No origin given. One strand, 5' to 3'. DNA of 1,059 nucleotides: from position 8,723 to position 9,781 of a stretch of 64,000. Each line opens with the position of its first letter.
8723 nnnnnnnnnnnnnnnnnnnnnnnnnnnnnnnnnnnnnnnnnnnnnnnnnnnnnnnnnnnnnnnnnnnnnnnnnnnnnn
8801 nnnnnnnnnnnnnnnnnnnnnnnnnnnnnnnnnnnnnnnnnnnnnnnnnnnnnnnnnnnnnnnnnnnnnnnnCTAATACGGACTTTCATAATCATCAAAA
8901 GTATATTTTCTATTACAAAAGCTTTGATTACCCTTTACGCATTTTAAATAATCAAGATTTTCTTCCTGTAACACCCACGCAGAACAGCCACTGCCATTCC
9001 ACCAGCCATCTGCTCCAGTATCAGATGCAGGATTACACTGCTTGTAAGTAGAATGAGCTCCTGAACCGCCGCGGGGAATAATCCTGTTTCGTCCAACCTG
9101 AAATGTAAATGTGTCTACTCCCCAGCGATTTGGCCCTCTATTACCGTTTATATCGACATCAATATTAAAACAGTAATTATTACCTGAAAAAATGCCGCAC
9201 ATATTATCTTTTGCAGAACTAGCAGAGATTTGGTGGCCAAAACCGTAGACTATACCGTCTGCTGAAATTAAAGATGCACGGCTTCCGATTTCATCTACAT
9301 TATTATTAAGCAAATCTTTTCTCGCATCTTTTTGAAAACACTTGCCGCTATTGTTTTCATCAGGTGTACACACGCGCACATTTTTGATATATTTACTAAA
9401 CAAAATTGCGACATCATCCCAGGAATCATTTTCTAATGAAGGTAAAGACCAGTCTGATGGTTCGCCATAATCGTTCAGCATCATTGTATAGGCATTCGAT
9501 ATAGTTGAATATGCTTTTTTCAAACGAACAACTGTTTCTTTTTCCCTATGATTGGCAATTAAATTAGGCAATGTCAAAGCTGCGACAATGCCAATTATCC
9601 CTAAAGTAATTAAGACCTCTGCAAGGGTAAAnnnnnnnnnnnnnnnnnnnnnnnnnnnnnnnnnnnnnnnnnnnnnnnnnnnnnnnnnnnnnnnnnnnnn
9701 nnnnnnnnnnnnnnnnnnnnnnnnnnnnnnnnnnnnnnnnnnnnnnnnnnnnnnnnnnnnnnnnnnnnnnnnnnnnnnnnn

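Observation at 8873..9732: Pilin-like locus 2 is translationally coupled to murG at the end of the dcw cluster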

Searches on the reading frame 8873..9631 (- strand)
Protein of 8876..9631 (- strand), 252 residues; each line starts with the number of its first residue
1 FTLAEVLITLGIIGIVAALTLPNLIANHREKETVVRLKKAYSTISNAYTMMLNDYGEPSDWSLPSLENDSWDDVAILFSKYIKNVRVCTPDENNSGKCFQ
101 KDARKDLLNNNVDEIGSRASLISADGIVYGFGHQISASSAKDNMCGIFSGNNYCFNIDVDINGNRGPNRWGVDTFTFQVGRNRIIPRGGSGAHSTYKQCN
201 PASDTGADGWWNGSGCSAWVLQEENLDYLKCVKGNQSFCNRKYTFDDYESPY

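Call 18: find_encoding_contigs(protein=window:8873-9577:-, flank=3000, max_places=10)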
Protein window:8873-9577:- (234 aa): 6 contigs read that carry it; 5 places shown.
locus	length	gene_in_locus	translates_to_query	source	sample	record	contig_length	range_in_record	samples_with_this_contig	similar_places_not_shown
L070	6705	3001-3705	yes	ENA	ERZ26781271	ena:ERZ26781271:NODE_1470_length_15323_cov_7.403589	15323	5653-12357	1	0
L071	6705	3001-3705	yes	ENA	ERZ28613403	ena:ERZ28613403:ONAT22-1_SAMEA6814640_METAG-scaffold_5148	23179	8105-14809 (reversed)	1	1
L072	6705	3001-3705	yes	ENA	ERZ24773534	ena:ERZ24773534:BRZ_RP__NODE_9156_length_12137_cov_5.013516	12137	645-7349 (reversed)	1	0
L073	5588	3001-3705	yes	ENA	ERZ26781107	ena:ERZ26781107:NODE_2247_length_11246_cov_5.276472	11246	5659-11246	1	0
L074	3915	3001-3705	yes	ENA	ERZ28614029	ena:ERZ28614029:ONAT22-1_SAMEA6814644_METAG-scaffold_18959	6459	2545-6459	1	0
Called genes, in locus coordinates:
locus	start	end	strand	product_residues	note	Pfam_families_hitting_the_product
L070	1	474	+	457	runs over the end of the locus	PF21799:MurD-like_N, PF08245:Mur_ligase_M, PF02875:Mur_ligase_C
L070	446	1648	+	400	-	PF01098:FTSW_RODA_SPOVE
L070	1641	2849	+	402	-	PF03033:Glyco_transf_28, PF04101:Glyco_tran_28_C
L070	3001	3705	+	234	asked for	PF20318:DUF6613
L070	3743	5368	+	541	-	PF00916:Sulfate_transp, PF01740:STAS (weak)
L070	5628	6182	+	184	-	PF20318:DUF6613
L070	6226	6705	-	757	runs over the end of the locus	PF02878:PGM_PMM_I, PF02880:PGM_PMM_III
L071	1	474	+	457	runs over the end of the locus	PF21377:MurD_N (faint), PF21799:MurD-like_N, PF08245:Mur_ligase_M, PF02875:Mur_ligase_C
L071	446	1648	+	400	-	PF01098:FTSW_RODA_SPOVE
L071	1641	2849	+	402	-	PF03033:Glyco_transf_28, PF04101:Glyco_tran_28_C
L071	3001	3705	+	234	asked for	PF20318:DUF6613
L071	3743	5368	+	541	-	PF00916:Sulfate_transp, PF01740:STAS (weak)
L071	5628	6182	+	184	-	PF20318:DUF6613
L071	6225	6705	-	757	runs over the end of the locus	PF02878:PGM_PMM_I, PF02880:PGM_PMM_III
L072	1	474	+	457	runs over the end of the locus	PF21799:MurD-like_N, PF08245:Mur_ligase_M, PF02875:Mur_ligase_C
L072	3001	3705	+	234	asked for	PF20318:DUF6613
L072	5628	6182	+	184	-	PF20318:DUF6613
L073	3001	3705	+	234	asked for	PF20318:DUF6613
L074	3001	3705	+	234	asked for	PF20318:DUF6613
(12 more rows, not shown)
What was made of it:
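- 8873..9631 (-): Mature pilin-like protein (252 aa) plus stop: class III signal / alpha-1 helix followed by a DUF6613 globular domain with 8 conserved Cys. The 234-aa product called from TTG 9577 (residues 19-252 of the mature protein) is identical in 5 samples (call 18).
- The protein is identical in 5 samples (call 18).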

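Call 29: find_homologous_proteins(query=window:8876-9631:-)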
Query seq(252 aa) (252 aa): 6878 proteins with E <= 0.001 among 8000 candidates; the best 120 are listed.
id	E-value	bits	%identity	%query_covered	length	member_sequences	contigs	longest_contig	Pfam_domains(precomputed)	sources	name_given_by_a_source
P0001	1.0e-151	521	87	98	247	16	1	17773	PF20318.4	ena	-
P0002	4.6e-140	483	87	98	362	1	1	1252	PF20318.4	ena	-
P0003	1.3e-135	469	84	98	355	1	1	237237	PF20318.4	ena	-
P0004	2.4e-117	409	72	98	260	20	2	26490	PF20318.4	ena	-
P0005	1.5e-113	396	69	97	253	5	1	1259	PF07963.18,PF20318.4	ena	-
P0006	8.1e-111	387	70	95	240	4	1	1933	PF20318.4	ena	-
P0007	5.3e-93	329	59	98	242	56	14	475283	PF20318.4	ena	-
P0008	3.9e-92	326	60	98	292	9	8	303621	PF20318.4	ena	-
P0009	1.4e-91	324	62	97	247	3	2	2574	PF07963.18,PF20318.4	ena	-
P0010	2.8e-91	323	60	98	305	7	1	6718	PF07963.18,PF20318.4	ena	-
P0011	2.2e-90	320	65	88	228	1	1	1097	PF07963.18,PF20318.4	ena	-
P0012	1.6e-89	318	58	98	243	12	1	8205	PF20318.4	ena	-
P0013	2.2e-89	317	60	97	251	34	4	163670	PF07963.18,PF20318.4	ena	-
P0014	2.0e-88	314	59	98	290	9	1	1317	PF07963.18,PF20318.4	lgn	-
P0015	4.8e-88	313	59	97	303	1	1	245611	PF07963.18,PF20318.4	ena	-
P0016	8.9e-88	312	58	98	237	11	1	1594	PF20318.4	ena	-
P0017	1.1e-87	312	59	98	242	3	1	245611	PF07963.18,PF20318.4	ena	-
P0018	3.2e-87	310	57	98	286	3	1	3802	PF20318.4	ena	-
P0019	1.5e-86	308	59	97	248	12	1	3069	PF07963.18,PF20318.4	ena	-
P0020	1.9e-86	307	58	95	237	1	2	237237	PF20318.4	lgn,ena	-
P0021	1.9e-86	307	58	98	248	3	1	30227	PF20318.4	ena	-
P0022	1.0e-85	305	58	98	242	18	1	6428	PF07963.18,PF20318.4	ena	-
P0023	1.2e-84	302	57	98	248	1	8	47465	PF07963.18,PF20318.4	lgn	-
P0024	9.8e-84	299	56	98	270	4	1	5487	PF20318.4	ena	-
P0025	1.1e-83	298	55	98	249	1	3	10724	PF20318.4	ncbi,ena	-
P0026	2.0e-83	298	59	90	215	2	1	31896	PF20318.4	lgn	-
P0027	5.7e-83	296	57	98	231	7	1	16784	PF20318.4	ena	-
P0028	9.2e-80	286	58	98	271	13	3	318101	PF07963.18,PF20318.4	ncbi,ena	-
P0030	1.8e-78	281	54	97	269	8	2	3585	PF20318.4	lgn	-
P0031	4.1e-77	277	54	97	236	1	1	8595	PF20318.4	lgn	-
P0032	4.8e-77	277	55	97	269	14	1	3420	PF20318.4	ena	-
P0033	5.3e-77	277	56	90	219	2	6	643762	PF20318.4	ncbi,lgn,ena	-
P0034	7.7e-76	273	53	97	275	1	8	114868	PF20318.4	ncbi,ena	-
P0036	4.6e-74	267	52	97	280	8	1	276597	PF20318.4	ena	-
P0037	4.6e-73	264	55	98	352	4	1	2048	PF07963.18,PF20318.4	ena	-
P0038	2.6e-72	261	50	97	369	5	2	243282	PF20318.4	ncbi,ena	-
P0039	6.6e-72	260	52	97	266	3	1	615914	PF20318.4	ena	-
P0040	1.1e-70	256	48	97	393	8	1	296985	PF20318.4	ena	-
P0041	1.1e-69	252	48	97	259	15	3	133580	PF20318.4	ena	-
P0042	2.5e-69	251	51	97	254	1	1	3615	PF20318.4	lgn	-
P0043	2.7e-69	251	48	97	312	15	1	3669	PF20318.4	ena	-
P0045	1.2e-66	243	49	97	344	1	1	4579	PF20318.4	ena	-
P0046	2.5e-64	235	48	97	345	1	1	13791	PF20318.4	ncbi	-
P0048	8.2e-62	227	46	98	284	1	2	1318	PF20318.4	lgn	-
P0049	2.1e-61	225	46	98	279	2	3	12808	PF20318.4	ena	-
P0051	3.5e-53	198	46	94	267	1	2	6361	PF20318.4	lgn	-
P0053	6.8e-44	168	39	96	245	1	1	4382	PF20318.4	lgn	-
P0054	2.7e-40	156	40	92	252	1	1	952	PF20318.4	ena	-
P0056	1.0e-39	154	40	92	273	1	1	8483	PF20318.4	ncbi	-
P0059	2.0e-37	147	39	95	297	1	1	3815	PF20318.4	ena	-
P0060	2.0e-37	147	40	92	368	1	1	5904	PF20318.4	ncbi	-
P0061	2.3e-37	147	40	92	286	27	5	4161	PF20318.4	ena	-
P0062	5.2e-37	145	37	96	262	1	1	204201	PF07963.18,PF20318.4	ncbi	ncbi:MAG: type II secretion system protein [Candidatus Gastranaerophilaceae bacterium]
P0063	5.9e-37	145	37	92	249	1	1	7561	PF20318.4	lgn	-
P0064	7.8e-37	145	39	92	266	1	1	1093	PF20318.4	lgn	-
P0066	1.5e-36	144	41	92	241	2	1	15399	PF07963.18,PF20318.4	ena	-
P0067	3.2e-36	143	39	92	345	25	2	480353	PF20318.4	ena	-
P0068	3.4e-36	143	38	91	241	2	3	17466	PF07963.18,PF20318.4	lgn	-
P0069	5.0e-36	142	40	92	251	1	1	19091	PF20318.4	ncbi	-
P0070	5.1e-36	142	38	92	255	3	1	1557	PF20318.4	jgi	jgi:prepilin-type N-terminal cleavage/methylation domain-containing protein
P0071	5.8e-36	142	39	92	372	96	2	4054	PF20318.4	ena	-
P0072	6.2e-36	142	37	92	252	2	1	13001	PF07963.18,PF20318.4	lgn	-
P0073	7.3e-36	142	41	92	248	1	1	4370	PF20318.4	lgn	-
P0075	1.0e-35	141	39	92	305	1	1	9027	PF20318.4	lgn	-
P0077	1.8e-35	140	39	92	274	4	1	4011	PF20318.4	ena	-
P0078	2.0e-35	140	40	92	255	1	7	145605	PF20318.4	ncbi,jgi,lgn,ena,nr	ncbi:MAG: type II secretion system GspH family protein [Clostridiaceae bacterium]|jgi:prepilin-type 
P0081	6.1e-35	139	38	92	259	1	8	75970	PF07963.18,PF20318.4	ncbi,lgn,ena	-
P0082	7.0e-35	138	40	92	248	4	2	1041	PF20318.4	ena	-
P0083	7.5e-35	138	39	95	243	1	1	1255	PF20318.4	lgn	-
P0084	8.0e-35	138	40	92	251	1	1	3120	PF07963.18,PF20318.4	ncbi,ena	-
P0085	8.6e-35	138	41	92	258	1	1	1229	PF20318.4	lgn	-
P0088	1.2e-34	138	41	92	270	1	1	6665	PF20318.4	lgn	-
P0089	1.4e-34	137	36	96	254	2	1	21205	PF20318.4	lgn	-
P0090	1.4e-34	137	40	92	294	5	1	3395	PF20318.4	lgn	-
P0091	1.5e-34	137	36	96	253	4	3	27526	PF20318.4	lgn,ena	-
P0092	1.5e-34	137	40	92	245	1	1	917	PF20318.4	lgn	-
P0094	1.7e-34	137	40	92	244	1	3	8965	PF07963.18,PF20318.4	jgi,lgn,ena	-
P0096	2.0e-34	137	39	92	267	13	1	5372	PF20318.4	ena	-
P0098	2.5e-34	137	37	96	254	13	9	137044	PF07963.18,PF20318.4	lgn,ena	-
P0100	2.8e-34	136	39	92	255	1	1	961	PF20318.4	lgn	-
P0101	2.9e-34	136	37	92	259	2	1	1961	PF07963.18,PF20318.4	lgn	-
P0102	3.1e-34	136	41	92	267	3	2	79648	PF20318.4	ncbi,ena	-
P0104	4.0e-34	136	38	92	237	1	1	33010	PF07963.18,PF20318.4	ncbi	-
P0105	5.0e-34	136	40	95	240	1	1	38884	PF20318.4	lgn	-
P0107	7.2e-34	135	39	92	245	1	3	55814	PF07963.18,PF20318.4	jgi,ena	-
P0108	7.6e-34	135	38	92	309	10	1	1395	PF20318.4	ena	-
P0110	8.4e-34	135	37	92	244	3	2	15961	PF20318.4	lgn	-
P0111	8.8e-34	135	39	92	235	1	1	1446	PF07963.18,PF20318.4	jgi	-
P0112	9.6e-34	135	38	92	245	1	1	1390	PF07963.18,PF20318.4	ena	-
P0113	9.7e-34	135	37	92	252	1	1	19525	PF20318.4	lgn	-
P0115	1.5e-33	134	38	92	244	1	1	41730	PF07963.18,PF20318.4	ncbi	-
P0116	1.6e-33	134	39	92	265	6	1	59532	PF07963.18,PF20318.4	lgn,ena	-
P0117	1.8e-33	134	36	92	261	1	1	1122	PF07963.18,PF20318.4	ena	-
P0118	1.8e-33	134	37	92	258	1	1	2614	PF07963.18,PF20318.4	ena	-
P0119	1.8e-33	134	41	92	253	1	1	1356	PF20318.4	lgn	-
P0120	2.5e-33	133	39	92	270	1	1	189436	PF20318.4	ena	-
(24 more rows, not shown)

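Call 42: find_encoding_contigs(protein=P0003, flank=3500, max_places=4)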
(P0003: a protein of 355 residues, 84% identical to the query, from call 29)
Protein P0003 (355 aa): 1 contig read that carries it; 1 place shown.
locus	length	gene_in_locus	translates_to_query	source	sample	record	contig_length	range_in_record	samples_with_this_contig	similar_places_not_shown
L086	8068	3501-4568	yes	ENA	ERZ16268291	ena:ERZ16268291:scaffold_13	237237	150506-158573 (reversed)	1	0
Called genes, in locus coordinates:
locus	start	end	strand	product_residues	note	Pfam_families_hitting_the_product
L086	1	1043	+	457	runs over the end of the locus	PF21377:MurD_N (faint), PF21799:MurD-like_N, PF08245:Mur_ligase_M, PF02875:Mur_ligase_C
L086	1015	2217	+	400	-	PF01098:FTSW_RODA_SPOVE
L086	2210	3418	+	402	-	PF03033:Glyco_transf_28, PF04101:Glyco_tran_28_C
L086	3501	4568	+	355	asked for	PF20318:DUF6613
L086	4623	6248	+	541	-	PF00916:Sulfate_transp, PF01740:STAS (weak)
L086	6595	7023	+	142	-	PF20318:DUF6613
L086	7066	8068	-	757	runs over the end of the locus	PF02878:PGM_PMM_I, PF02880:PGM_PMM_III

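Call 43: find_encoding_contigs(protein=P0004, flank=3500, max_places=4)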
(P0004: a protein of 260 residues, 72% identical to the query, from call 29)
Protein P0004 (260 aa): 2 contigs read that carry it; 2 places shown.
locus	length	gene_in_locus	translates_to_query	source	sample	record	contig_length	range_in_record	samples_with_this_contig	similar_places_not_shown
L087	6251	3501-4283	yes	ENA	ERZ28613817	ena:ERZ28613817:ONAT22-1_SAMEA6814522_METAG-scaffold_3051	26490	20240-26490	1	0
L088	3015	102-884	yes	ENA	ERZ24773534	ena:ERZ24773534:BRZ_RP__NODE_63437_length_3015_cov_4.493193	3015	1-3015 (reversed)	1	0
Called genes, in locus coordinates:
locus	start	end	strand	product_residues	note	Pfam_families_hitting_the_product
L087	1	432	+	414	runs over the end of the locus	PF22694:CtpB_N-like (weak), PF14684:Tricorn_C1 (faint), PF00595:PDZ, PF13180:PDZ_2, PF17820:PDZ_6, PF03572:Peptidase_S41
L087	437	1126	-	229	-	-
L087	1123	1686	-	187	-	-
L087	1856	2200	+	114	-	-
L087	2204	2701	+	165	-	PF04542:Sigma70_r2, PF08281:Sigma70_r4_2, PF04545:Sigma70_r4 (weak)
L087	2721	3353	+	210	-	PF07813:LTXXQ (weak)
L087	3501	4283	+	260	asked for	PF20318:DUF6613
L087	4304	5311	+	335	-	PF04055:Radical_SAM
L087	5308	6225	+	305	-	PF00291:PALP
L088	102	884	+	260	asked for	PF20318:DUF6613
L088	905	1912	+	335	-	PF04055:Radical_SAM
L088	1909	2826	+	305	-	PF00291:PALP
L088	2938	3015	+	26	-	?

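Call 44: find_encoding_contigs(protein=P0007, flank=3500, max_places=4)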
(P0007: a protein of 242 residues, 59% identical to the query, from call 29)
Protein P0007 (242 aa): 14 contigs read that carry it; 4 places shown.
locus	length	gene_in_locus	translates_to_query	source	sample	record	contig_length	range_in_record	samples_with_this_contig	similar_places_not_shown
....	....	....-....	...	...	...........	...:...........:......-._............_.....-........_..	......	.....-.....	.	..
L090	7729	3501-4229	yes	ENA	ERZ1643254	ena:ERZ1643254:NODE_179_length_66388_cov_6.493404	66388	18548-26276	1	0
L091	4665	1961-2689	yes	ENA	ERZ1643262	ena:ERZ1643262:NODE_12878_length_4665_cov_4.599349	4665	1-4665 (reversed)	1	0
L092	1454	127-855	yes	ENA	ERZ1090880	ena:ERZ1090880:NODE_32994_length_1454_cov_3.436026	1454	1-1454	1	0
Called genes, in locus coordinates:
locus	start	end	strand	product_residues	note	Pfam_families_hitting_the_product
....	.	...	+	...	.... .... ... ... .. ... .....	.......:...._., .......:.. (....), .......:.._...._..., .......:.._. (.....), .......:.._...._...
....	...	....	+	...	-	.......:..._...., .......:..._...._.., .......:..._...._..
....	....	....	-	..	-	-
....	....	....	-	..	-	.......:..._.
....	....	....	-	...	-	-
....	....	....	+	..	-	-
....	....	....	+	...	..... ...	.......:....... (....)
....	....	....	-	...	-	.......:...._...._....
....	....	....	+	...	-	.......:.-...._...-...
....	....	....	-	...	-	-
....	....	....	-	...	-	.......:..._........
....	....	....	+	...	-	-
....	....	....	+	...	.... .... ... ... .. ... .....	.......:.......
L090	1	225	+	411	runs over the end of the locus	PF08529:NusA_N, PF00575:S1 (weak), PF13184:KH_NusA_1st, PF00013:KH_1 (faint), PF26594:KH_NusA_2nd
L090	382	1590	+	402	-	PF00009:GTP_EFTU, PF03144:GTP_EFTU_D2, PF03143:GTP_EFTU_D3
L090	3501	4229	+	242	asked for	PF20318:DUF6613 (weak)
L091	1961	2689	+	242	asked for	PF20318:DUF6613 (weak)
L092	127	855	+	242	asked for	PF20318:DUF6613 (weak)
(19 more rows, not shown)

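Call 48: search_solved_structures(query=A1, max_evalue=1)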
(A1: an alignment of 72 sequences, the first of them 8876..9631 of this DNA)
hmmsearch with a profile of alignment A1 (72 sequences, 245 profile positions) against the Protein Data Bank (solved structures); distinct sequences matched with E-value up to 1: 22.
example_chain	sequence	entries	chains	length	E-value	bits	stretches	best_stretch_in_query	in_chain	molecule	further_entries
9egp_A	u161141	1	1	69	1.2e-07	35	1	3-40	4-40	Geopilin domain 1 protein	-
7tgg_A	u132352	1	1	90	1.1e-06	31.8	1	3-40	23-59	Geopilin domain 1 protein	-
8tj2_C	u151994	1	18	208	1.7e-05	27.9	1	10-52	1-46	Type IV major pilin protein PilA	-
9laa_A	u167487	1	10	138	2e-05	27.7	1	3-32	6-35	Type IV pilin protein PilA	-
2m7g_A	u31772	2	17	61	7.9e-05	25.7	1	10-42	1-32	Geopilin domain 1 protein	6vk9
8pfb_G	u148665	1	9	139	0.00041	23.4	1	10-91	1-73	Type IV pilin PilE1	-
8tob_GA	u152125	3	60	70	0.00081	22.4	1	11-56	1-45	Fimbrial protein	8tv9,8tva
5wda_A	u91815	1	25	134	0.0015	21.6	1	10-47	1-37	General secretion pathway protein G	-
8p3b_A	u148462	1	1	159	0.0015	21.5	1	10-136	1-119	Fimbrial protein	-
5kua_A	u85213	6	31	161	0.0019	21.2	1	10-147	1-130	pilin | Neisseria meningitidis PilE variant SB-GATDH | Neisseria meningitidis PilE, SB-DATDH variant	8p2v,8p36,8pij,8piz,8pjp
6xxd_A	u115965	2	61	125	0.0021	21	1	10-43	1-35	PilA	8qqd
1oqw_A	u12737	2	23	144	0.0033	20.4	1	10-32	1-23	Fimbrial protein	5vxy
8tum_e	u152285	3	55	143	0.0047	19.9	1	10-32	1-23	Type IV major pilin protein PilA | Pilin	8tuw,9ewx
6gv9_A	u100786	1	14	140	0.0083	19.1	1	10-69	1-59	Prepilin peptidase-dependent protein D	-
2hi2_A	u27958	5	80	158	0.02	17.9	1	10-43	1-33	Fimbrial protein | PilA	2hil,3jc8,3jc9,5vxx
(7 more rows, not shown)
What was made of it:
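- On Type IV pilin-like (class III signal peptide) proteins: The profile matches the N-termini of solved pilins, e.g. Geopilin at 1e-7 and PilA at 2e-5 (call 48).
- Closest known: Type IV pilins / T2SS pseudopilins. Same: Profile hits to the N-termini of solved pilins (call 48).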

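Call 52: predict_structure(alignment_id=A1)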
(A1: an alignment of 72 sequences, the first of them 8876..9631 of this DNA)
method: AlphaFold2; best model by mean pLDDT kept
length: 252 residues; sequences in the alignment: 72
mean_pLDDT: 90.1   pTM: 0.86
mean pLDDT of the five models: 90.1, 89.4, 88.3, 87.2, 86.8
residues with pLDDT >= 90: 166; 70-90: 71; 50-70: 15; < 50: 0
segments of 3 or more residues with pLDDT < 50: none
pLDDT, mean of each block of 10 residues (from residue 1): 80 81 89 98 98 96 94 97 97 90 91 85 97 92 78 91 89 96 93 81 83 95 97 94 78 51
secondary structure, 60 per line:
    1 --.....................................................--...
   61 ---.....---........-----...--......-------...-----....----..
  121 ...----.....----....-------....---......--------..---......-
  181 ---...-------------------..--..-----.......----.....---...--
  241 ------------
elements in order: H3-55 H64-68 H72-79 E85-87 H90-95 E103-105 E111-114 E119-123 E128-132 H137-140 H148-151 E155-160 E174-179 E184-186 H217-223 H228-232
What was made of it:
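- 8873..9631 (-): AF2 model with pLDDT 90 and a helix over residues 3-55 (call 52).
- On Type IV pilin-like (class III signal peptide) proteins: AF2 model with pLDDT 90.1 and pTM 0.86: helix over residues 3-55, then beta strands (call 52).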
